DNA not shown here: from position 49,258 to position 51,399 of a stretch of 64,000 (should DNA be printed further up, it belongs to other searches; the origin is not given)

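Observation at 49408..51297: GH4 glycosidase fused to a C-terminal PA14-like domain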

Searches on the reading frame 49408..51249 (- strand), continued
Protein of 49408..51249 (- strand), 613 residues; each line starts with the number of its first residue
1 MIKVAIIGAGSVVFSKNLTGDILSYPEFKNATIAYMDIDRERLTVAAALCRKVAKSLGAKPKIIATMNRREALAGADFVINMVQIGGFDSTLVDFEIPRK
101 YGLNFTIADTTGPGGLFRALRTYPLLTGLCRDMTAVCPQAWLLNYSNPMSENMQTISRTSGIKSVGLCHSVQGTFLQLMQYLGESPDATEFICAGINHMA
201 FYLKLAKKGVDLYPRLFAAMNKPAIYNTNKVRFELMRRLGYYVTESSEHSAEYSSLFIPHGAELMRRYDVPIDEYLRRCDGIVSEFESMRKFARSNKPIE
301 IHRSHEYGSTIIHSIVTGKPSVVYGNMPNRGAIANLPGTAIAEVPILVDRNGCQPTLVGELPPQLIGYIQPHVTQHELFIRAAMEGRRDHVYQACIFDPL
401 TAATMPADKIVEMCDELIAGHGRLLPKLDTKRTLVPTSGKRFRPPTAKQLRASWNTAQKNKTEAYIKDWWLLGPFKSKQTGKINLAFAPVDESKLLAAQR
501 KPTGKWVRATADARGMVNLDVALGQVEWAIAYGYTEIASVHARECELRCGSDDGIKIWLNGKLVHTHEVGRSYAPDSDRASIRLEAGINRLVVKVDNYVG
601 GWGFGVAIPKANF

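Call 37: list_cluster_members(proteins=[P0001, P0159, P0152])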
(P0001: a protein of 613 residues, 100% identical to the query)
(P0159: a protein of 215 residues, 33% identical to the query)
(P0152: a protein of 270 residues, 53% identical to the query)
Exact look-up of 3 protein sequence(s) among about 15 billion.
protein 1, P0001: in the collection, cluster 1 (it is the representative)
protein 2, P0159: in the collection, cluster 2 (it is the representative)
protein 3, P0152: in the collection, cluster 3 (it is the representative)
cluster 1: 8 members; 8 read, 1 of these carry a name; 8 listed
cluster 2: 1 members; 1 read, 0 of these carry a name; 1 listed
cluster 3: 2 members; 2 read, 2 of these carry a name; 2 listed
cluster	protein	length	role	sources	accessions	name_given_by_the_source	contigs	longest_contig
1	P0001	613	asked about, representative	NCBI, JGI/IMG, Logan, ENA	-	-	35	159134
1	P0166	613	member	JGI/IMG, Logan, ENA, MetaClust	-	\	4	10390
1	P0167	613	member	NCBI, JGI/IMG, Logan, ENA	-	-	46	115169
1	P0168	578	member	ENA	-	-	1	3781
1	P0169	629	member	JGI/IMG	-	-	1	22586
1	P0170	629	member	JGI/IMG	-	-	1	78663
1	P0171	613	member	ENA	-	-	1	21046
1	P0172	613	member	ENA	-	-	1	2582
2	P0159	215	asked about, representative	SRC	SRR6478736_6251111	-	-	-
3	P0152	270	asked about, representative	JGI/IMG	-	putative heme-binding domain-containing protein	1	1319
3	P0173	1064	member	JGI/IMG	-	putative membrane-bound dehydrogenase-like protein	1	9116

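Call 41: find_encoding_contigs(protein=P0066, flank=6000, max_places=2)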
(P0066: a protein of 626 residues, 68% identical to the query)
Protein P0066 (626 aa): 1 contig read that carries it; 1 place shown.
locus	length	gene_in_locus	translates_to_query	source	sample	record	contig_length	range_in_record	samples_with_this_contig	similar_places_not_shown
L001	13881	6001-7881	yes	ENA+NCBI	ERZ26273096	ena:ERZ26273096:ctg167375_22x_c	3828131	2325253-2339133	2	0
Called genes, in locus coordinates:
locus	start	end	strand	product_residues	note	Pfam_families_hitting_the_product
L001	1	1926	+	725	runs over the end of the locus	PF01436:NHL (faint)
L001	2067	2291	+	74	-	-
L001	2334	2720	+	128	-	PF00657:Lipase_GDSL (weak), PF13472:Lipase_GDSL_2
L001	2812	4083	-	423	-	PF12704:MacB_PCD, PF02687:FtsX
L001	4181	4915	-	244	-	PF02463:SMC_N (faint), PF00005:ABC_tran, PF13401:AAA_22 (weak), PF13304:AAA_21 (faint)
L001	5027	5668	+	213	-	PF00657:Lipase_GDSL, PF04311:DUF459 (faint), PF13472:Lipase_GDSL_2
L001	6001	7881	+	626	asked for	PF02056:Glyco_hydro_4, PF11975:Glyco_hydro_4C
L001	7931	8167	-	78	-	-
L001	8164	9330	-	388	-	PF00150:Cellulase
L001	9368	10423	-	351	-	PF05343:Peptidase_M42, PF01546:Peptidase_M20 (weak)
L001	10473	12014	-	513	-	PF06779:MFS_4 (weak), PF07690:MFS_1, PF12832:MFS_1_like, PF00083:Sugar_tr, PF07690:MFS_1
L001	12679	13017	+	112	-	-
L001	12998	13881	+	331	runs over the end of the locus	PF00670:AdoHcyase_NAD (weak), PF07991:KARI_N, PF01450:KARI_C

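Call 42: find_encoding_contigs(protein=P0118, flank=6000, max_places=2)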
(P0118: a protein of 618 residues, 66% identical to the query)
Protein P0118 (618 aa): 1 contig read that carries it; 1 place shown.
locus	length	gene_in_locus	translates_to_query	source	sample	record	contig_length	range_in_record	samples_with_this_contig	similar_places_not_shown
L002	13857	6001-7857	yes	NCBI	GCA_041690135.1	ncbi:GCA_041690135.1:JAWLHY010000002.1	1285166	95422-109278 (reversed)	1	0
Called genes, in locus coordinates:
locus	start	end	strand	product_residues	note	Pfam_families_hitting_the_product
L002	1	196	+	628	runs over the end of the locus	PF02225:PA (faint), PF04389:Peptidase_M28, PF01546:Peptidase_M20 (weak), PF00595:PDZ, PF13180:PDZ_2, PF17820:PDZ_6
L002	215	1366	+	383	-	PF00930:DPPIV_N (faint), PF14583:Pectate_lyase22 (faint), PF26549:Tricorn_N, PF26550:Tricorn_2nd, PF07676:PD40, PF26549:Tricorn_N (weak), PF07676:PD40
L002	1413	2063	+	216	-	PF05685:Uma2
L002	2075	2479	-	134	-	PF01408:GFO_IDH_MocA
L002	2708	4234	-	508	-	PF11949:DUF3466 (faint), PF07705:CARDB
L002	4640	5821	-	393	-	PF00696:AA_kinase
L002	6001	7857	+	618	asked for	PF02056:Glyco_hydro_4, PF11975:Glyco_hydro_4C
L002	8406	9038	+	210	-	PF22790:YkoP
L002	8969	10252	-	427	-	PF07690:MFS_1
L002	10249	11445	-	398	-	PF06925:MGDG_synth, PF04101:Glyco_tran_28_C (weak)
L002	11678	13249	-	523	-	PF02517:Rce1-like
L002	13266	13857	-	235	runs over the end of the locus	PF13302:Acetyltransf_3, PF00583:Acetyltransf_1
